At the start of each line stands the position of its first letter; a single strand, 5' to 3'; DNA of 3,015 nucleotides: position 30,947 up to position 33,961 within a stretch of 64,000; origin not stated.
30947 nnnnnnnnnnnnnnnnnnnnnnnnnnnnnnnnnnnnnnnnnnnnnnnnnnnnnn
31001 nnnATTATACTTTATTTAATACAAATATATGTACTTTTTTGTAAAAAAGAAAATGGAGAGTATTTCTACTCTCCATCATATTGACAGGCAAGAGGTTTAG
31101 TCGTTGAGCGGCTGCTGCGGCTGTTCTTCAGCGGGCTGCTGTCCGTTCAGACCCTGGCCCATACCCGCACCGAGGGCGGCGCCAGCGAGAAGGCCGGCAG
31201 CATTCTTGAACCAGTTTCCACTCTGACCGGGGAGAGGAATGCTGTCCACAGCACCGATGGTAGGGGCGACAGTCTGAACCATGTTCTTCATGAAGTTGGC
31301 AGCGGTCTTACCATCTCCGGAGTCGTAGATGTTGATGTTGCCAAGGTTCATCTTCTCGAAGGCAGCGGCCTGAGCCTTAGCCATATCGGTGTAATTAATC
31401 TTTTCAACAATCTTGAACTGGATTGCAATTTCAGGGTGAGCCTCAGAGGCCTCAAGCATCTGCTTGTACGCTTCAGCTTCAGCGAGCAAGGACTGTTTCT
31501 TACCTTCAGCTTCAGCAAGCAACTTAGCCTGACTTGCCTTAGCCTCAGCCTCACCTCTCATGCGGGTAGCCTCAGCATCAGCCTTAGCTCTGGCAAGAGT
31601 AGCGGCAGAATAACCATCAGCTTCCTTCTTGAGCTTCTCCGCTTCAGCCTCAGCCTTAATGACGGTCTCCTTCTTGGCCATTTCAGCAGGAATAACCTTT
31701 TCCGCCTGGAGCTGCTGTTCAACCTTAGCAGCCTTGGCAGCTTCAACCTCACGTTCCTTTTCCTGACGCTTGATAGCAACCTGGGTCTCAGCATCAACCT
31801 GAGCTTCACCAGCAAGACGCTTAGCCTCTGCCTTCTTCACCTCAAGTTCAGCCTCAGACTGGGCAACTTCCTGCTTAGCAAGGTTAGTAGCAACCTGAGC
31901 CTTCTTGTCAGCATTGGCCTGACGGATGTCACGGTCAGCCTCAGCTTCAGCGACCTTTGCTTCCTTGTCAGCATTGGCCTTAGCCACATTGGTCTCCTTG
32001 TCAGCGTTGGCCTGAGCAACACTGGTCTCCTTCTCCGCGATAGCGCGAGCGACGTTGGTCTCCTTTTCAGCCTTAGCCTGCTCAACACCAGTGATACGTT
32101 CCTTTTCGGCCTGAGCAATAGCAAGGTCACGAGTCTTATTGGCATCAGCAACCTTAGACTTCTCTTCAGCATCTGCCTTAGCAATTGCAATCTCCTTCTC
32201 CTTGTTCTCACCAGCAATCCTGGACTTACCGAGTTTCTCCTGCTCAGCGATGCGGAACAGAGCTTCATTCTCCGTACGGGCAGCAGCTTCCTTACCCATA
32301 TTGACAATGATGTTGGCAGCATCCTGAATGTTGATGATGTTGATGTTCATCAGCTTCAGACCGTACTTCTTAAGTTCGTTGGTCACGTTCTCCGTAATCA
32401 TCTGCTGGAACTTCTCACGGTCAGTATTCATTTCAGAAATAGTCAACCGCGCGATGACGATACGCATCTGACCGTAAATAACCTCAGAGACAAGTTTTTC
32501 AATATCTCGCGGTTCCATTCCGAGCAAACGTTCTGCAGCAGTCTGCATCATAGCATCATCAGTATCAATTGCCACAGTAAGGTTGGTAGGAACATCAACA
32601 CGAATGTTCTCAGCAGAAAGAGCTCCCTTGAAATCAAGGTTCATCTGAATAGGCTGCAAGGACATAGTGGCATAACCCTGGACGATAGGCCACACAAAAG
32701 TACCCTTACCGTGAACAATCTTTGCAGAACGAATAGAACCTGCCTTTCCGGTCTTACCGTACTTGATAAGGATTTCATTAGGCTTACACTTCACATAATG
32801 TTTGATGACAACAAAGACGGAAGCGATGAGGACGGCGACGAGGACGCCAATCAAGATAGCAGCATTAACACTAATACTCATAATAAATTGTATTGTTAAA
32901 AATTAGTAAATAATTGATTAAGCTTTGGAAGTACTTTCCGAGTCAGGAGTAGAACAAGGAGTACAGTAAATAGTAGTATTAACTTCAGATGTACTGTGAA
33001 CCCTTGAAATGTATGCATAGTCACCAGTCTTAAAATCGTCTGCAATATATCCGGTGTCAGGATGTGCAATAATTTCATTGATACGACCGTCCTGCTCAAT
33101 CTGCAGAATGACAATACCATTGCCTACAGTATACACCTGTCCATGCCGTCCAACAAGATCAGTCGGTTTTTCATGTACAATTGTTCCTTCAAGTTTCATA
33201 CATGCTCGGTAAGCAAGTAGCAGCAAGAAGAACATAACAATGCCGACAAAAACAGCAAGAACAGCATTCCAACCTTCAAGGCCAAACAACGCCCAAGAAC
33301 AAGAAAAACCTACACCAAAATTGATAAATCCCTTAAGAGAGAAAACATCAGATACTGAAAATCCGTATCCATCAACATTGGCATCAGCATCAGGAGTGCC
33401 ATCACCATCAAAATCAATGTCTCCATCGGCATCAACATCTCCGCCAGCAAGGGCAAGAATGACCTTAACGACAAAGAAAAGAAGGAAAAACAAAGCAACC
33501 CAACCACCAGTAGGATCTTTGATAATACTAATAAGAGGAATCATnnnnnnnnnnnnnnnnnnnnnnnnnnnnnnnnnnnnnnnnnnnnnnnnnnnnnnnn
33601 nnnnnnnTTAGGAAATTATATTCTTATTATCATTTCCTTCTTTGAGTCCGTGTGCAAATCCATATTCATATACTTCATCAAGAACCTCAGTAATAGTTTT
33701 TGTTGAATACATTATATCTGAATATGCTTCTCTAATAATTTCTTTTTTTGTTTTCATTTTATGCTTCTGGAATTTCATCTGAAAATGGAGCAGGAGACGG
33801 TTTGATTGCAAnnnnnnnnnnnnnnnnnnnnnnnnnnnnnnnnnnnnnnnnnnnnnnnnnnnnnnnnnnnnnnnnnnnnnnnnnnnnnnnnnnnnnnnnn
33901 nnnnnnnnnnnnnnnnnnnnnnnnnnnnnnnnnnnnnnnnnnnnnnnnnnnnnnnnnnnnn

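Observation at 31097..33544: GC-rich flotillin (SPFH) - NfeD operon embedded in an AT-rich phage genome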

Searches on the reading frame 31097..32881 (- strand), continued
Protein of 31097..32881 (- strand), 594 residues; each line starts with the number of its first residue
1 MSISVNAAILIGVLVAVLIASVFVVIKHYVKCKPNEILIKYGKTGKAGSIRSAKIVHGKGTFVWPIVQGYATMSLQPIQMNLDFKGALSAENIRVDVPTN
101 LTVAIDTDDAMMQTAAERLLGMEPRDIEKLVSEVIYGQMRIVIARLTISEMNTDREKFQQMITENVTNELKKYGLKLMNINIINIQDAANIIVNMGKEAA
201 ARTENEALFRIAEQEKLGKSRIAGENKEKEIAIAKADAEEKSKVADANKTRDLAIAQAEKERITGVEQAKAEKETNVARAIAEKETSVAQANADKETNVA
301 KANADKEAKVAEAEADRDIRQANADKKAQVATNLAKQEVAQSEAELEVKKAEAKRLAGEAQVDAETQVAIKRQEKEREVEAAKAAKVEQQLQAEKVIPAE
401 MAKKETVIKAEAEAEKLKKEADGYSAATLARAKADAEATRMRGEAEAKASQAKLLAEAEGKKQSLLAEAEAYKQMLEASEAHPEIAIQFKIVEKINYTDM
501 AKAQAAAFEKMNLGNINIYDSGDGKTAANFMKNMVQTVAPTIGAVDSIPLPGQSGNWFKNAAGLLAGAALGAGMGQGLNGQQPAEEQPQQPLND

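Call 73: fold_search(model_id=the predicted structure, library=pdb)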
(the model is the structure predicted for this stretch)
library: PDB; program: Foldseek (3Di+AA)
matches with E <= 10: 178; with E <= 0.001: 45
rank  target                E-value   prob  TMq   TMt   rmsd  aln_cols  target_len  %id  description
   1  9l3g_A                2.8e-13  1.00  0.24  0.34  101.8       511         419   23  Structure of the flotillin complex (released 2025-12-24)
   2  9bq2_B                7.1e-13  1.00  0.24  0.33  101.3       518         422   22  Structure of the flotillin complex in a native membrane environment (released 2024-07-24)
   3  9l3g_a                7.5e-13  1.00  0.23  0.34  98.1       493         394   22  Structure of the flotillin complex (released 2025-12-24)
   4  9bq2_A                3.1e-12  1.00  0.24  0.34  97.7       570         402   18  Structure of the flotillin complex in a native membrane environment (released 2024-07-24)
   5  9o9z_a                1.1e-09  1.00  0.22  0.45  16.5       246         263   19  The human PHB1/2 complex (closed) (released 2025-10-22)
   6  8rrh_B                5.9e-09  1.00  0.24  0.44  16.5       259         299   17  The human prohibitin complex (released 2024-12-18)
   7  9o9z_A                1.1e-08  1.00  0.22  0.49  15.1       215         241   13  The human PHB1/2 complex (closed) (released 2025-10-22)
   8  9cz2_XA               3.1e-08  1.00  0.22  0.43  16.7       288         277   15  Cryo-EM structure of a nautilus-like HflK/C assembly in complex with FtsH AAA protease (released 2024-11-13)
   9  8rrh_A                3.5e-08  1.00  0.24  0.48  16.3       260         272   16  The human prohibitin complex (released 2024-12-18)
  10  7vhq_E                8.3e-08  1.00  0.23  0.46  17.4       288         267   15  Structural insights into the membrane microdomain organization by SPFH family proteins (released 2022-01-19)
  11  9oh9_B                9.4e-08  1.00  0.23  0.47  14.6       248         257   15  Human Stomatin Complex in Native Membrane Vesicles (released 2025-08-13)
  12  9z7u_B                1.1e-07  1.00  0.23  0.45  14.3       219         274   15  Human Stomatin - C8 Symmetry (released 2026-02-25)
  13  7vhq_G                1.6e-07  1.00  0.25  0.46  16.8       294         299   18  Structural insights into the membrane microdomain organization by SPFH family proteins (released 2022-01-19)
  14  9z7u_C                1.7e-07  1.00  0.23  0.45  14.3       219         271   15  Human Stomatin - C8 Symmetry (released 2026-02-25)
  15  9vvj_A                2.5e-07  1.00  0.22  0.39  18.9       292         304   16  Cryo-EM structure of the erlin1/2 complex purified using DDM and GDN (released 2026-03-25)
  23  7wi3_C                2.0e-06  1.00  0.23  0.44  19.3       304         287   17  Cryo-EM structure of E.Coli FtsH-HflkC AAA protease complex (released 2022-06-01)
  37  7wi3_A                3.4e-05  1.00  0.24  0.44  16.4       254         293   18  Cryo-EM structure of E.Coli FtsH-HflkC AAA protease complex (released 2022-06-01)
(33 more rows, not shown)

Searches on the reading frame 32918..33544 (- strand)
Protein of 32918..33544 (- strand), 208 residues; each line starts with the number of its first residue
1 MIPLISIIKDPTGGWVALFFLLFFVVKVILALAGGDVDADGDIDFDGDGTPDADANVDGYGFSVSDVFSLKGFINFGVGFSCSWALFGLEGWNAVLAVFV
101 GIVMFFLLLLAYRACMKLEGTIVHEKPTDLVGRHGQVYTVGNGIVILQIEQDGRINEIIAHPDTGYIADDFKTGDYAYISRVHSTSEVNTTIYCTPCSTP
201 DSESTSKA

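Call 3: search_protein_families(library=pfam, proteins=[window:32918-33544:-], max_evalue=0.01)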
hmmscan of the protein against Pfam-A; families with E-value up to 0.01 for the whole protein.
window:32918-33544:- (208 aa): 0 families

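Call 5: search_protein_families(library=phrogs, proteins=[window:32918-33544:-], max_evalue=0.01)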
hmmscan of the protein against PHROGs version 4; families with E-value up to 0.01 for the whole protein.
window:32918-33544:- (208 aa): 0 families

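Call 6: search_protein_families(library=ncbifam, proteins=[window:32918-33544:-], max_evalue=0.1)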
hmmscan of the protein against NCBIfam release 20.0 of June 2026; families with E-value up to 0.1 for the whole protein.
window:32918-33544:- (208 aa): 1 family
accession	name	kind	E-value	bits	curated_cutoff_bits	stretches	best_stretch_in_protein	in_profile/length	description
TIGR00077.1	lspA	equivalog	0.05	13.5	73.95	1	63-118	42-96/164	signal peptidase II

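Call 10: search_dna_similar(query=window:32918-33544:-, collection=phages, mode=protein, max_rows=30, max_evalue=0.01)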
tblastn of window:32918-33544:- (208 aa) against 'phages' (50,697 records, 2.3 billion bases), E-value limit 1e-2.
Records with a match: 2; places in all: 2; records where one place covers at least 80% of the query: 0.
Best place of each record, by identity: <60% 2.
By first word of the organism name: Bacteriophage 1; phage 1.
By host as written in the record: - 2.
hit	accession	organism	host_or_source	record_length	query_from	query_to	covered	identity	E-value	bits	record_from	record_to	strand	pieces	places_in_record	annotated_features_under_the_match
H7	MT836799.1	Bacteriophage sp.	human fecal samples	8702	64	184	58%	29.3%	1e-6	54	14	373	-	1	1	record has no annotation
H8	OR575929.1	phage csAssE-Sib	human gut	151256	63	180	57%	29.4%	2e-5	50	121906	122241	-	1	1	transmembrane protein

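Call 14: find_homologous_proteins(query=window:32918-33544:-)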
Query window:32918-33544:- (208 aa): 34 proteins with E <= 0.001 among 531 candidates.
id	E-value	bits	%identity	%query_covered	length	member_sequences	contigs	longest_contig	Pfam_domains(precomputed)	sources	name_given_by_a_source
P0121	1.8e-133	461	97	100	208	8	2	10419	-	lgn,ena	-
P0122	1.1e-114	399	84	100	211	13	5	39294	-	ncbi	-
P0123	6.5e-113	393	86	97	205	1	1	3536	-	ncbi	-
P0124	2.6e-112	391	83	100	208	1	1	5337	-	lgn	-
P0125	2.2e-99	349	77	98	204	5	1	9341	-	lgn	-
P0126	2.5e-75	270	59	98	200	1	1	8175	-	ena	-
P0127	3.5e-74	267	61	98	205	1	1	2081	-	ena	-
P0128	9.2e-69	249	57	98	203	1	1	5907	-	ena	-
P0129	4.6e-68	247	59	98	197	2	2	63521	-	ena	-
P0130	5.2e-65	237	59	94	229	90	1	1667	-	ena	-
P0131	5.2e-65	237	58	96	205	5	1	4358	-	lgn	-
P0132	2.2e-64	235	59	94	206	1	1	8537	-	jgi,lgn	-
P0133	1.0e-63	233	60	94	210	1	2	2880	-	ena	-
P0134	3.7e-63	231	56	97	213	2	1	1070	-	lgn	-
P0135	9.1e-62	226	56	95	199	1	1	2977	-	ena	-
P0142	1.2e-58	216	53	100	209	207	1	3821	PF28024.1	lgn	-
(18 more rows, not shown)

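Call 19: search_protein_families(library=pfam, proteins=[window:32918-33544:-, P0142], max_evalue=10)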
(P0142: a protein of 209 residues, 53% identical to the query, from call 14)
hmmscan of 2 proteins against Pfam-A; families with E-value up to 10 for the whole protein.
window:32918-33544:- (208 aa): 2 families
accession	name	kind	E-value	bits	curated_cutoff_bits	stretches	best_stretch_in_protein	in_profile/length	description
PF22807.2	TrAA12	-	0.054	12.2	30.9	1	35-66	395-426/463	TrAA12-like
PF25727.1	UL74A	-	0.13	12.4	27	1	96-116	9-30/54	Cytomegalovirus UL74A protein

P0142 (209 aa): 3 families
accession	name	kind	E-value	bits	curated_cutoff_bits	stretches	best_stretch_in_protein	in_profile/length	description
PF07332.16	Phage_holin_3_6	-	0.0059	17.1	28.4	1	66-112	46-96/116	Putative Actinobacterial Holin-X, holin superfamily III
PF04511.20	DER1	-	0.095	13.1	26.6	1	85-129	42-90/191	Der1-like family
PF12270.13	Cyt_c_ox_IV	-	0.3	11.6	26.9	1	15-107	37-127/132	Cytochrome c oxidase subunit IV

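Call 22: search_solved_structures(query=A1, max_evalue=10, show_alignments=2)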
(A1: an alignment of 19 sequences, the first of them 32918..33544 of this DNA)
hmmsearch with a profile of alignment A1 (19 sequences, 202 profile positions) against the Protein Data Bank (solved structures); distinct sequences matched with E-value up to 10: 9.
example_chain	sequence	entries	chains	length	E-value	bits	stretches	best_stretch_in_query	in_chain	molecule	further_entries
8prs_A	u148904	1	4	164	0.1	15.2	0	131-155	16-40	nvBagel4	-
9hmu_A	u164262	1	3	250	0.28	13.7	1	60-114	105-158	DUF4465 domain containing protein D5EK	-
9pr5_A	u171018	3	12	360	0.54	12.8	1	6-98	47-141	Inward rectifier potassium channel 13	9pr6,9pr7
9tfv_A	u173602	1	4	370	0.62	12.6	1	6-98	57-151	Inward rectifier potassium channel 13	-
9tg6_A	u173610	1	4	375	0.62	12.6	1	6-98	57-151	Inward rectifier potassium channel 13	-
9nmt_A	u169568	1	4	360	0.65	12.6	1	6-98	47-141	Inward rectifier potassium channel 13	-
9nms_A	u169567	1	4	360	0.65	12.6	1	6-98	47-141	Inward rectifier potassium channel 13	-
9tg3_A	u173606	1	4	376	0.97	12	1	6-97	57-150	Inward rectifier potassium channel 13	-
8pra_A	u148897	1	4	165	1.2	11.7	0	130-155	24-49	Cell surface protein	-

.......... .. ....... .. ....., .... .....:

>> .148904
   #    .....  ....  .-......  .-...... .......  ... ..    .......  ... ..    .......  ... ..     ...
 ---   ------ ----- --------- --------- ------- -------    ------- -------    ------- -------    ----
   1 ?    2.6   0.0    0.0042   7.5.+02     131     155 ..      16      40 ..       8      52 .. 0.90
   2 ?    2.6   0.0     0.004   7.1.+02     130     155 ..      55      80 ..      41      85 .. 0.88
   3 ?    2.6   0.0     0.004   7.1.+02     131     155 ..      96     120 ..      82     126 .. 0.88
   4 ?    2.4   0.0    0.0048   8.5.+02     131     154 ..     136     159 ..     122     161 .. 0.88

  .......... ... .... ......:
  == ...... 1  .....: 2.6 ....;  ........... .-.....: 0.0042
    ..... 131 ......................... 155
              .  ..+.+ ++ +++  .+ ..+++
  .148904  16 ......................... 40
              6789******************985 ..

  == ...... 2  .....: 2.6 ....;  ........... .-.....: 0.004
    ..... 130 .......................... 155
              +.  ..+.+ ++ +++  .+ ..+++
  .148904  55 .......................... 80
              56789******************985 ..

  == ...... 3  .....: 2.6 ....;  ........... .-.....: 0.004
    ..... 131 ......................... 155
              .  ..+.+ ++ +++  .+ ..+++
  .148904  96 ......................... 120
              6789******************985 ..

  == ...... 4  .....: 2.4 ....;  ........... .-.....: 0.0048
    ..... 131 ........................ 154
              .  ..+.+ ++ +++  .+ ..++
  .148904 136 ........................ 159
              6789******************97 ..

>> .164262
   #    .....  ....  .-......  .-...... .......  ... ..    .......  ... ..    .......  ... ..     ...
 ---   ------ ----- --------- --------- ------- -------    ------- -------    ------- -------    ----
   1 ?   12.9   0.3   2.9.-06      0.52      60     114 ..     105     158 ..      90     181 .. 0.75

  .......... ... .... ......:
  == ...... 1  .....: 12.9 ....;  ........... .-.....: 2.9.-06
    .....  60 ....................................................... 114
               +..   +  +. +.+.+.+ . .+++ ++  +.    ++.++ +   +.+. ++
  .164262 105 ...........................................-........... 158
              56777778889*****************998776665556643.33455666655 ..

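Call 31: predict_structure(alignment_id=A2)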
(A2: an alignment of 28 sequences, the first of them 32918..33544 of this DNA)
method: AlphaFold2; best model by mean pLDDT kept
length: 208 residues; sequences in the alignment: 28
mean_pLDDT: 69.8   pTM: 0.40
mean pLDDT of the five models: 69.8, 69.7, 69.3, 67.1, 66.4
residues with pLDDT >= 90: 22; 70-90: 105; 50-70: 40; < 50: 41
segments of 3 or more residues with pLDDT < 50: 1-3, 34-61, 201-208
pLDDT, mean of each block of 10 residues (from residue 1): 57 75 72 51 31 36 58 77 79 82 80 61 68 89 89 83 88 90 77 81 37
secondary structure, 60 per line:
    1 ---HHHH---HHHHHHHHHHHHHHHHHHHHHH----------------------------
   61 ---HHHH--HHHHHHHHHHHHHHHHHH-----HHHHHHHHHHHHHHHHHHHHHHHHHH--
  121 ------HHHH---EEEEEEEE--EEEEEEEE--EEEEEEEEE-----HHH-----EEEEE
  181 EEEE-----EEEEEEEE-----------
elements in order: H4-7 H11-32 H64-67 H70-87 H93-118 H127-130 E134-141 E144-151 E154-162 E176-184 E190-197

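Call 45: search_protein_families(library=padloc, proteins=[window:32918-33544:-], max_evalue=0.01)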
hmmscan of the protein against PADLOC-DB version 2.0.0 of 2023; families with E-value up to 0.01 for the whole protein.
window:32918-33544:- (208 aa): 0 families

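Call 54: find_encoding_contigs(protein=P0121, flank=6000, max_places=2)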
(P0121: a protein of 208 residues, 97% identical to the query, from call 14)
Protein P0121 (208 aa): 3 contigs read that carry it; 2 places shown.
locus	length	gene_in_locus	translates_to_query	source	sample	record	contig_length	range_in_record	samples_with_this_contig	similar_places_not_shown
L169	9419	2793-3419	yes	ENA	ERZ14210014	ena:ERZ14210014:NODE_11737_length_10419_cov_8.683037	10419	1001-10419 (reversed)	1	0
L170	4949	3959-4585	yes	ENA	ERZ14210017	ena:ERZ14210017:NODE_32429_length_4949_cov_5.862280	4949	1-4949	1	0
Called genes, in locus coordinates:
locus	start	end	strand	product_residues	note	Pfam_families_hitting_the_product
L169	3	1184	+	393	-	?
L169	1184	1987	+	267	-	PF03119:DNA_ligase_ZBD (weak), PF14520:HHH_5 (faint), PF12826:HHH_2, PF00533:BRCT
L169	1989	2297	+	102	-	-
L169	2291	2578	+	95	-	PF11753:DUF3310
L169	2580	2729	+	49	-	-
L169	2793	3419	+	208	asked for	-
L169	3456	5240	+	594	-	PF01145:Band_7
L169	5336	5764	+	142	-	-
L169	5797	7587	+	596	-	PF04851:ResIII, PF13307:Helicase_C_2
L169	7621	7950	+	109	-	-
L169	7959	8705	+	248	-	PF04542:Sigma70_r2 (weak)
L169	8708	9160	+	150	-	-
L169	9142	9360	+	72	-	-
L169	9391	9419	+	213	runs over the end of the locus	-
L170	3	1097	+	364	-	?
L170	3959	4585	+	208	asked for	-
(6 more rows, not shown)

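Call 74: fold_search(model_id=the predicted structure, library=viral)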
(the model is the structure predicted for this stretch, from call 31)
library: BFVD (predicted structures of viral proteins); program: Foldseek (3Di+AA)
matches with E <= 10: 628; with E <= 0.001: 2
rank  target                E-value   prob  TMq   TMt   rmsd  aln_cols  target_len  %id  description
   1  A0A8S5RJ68            2.9e-11  1.00  0.49  0.56   5.9       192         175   26  NfeD-like C-terminal domain-containing protein [virus sp. ctML55]
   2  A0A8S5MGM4            3.0e-04  1.00  0.26  0.57   4.8        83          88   26  Uncharacterized protein [Podoviridae sp. ct1h53]
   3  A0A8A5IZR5            2.5e-02  0.98  0.25  0.13   9.1        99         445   14  (no name in the UniProt tables at hand)
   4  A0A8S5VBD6            4.2e-02  0.95  0.20  0.34   6.5        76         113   13  Uncharacterized protein [Myoviridae sp. ctbEa13]
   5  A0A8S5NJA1            5.7e-02  0.98  0.24  0.27   6.3        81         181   20  Uncharacterized protein [Siphoviridae sp. cttpk5]
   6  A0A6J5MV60            7.2e-02  0.60  0.19  0.27   8.0        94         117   17  Uncharacterized protein [uncultured Caudovirales phage]
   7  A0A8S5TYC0            7.7e-02  0.99  0.21  0.10   3.8        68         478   19  Uncharacterized protein [Myoviridae sp. ctPkm1]
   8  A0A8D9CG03            9.7e-02  0.90  0.21  0.12   5.2        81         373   15  30S ribosomal protein S1 [uncultured marine phage]
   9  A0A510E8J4            1.1e-01  0.93  0.26  0.25   5.5        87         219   18  (no name in the UniProt tables at hand)
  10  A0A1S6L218            1.1e-01  0.93  0.22  0.19   5.6        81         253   17  (no name in the UniProt tables at hand)
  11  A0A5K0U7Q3            1.2e-01  0.96  0.23  0.29   5.9        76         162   14  Uncharacterized protein [Yasminevirus sp. GU-2018]
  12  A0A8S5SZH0            1.2e-01  0.96  0.26  0.45   6.5        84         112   11  CSD domain-containing protein [Podoviridae sp. ctxqo3]
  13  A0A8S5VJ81            1.3e-01  0.47  0.19  0.16   6.5        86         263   15  (no name in the UniProt tables at hand)
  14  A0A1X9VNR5            1.5e-01  0.90  0.21  0.40   4.4        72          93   10  S1 motif domain-containing protein [Mimivirus AB-566-O17]
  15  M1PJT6                1.6e-01  0.91  0.23  0.37   6.1        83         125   19  (no name in the UniProt tables at hand)
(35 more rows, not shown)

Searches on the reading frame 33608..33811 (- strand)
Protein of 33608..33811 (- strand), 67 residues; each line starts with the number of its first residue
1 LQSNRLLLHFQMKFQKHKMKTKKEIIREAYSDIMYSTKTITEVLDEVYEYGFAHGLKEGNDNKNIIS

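Call 3: search_protein_families(library=pfam, proteins=[window:33608-33811:-], max_evalue=0.01)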
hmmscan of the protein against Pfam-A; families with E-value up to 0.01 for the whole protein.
window:33608-33811:- (67 aa): 0 families

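Call 5: search_protein_families(library=phrogs, proteins=[window:33608-33811:-], max_evalue=0.01)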
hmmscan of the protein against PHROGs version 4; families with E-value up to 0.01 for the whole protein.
window:33608-33811:- (67 aa): 1 family
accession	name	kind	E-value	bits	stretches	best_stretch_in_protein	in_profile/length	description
phrog_37573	-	unknown function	0.0046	18.1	1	34-63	34-63/77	-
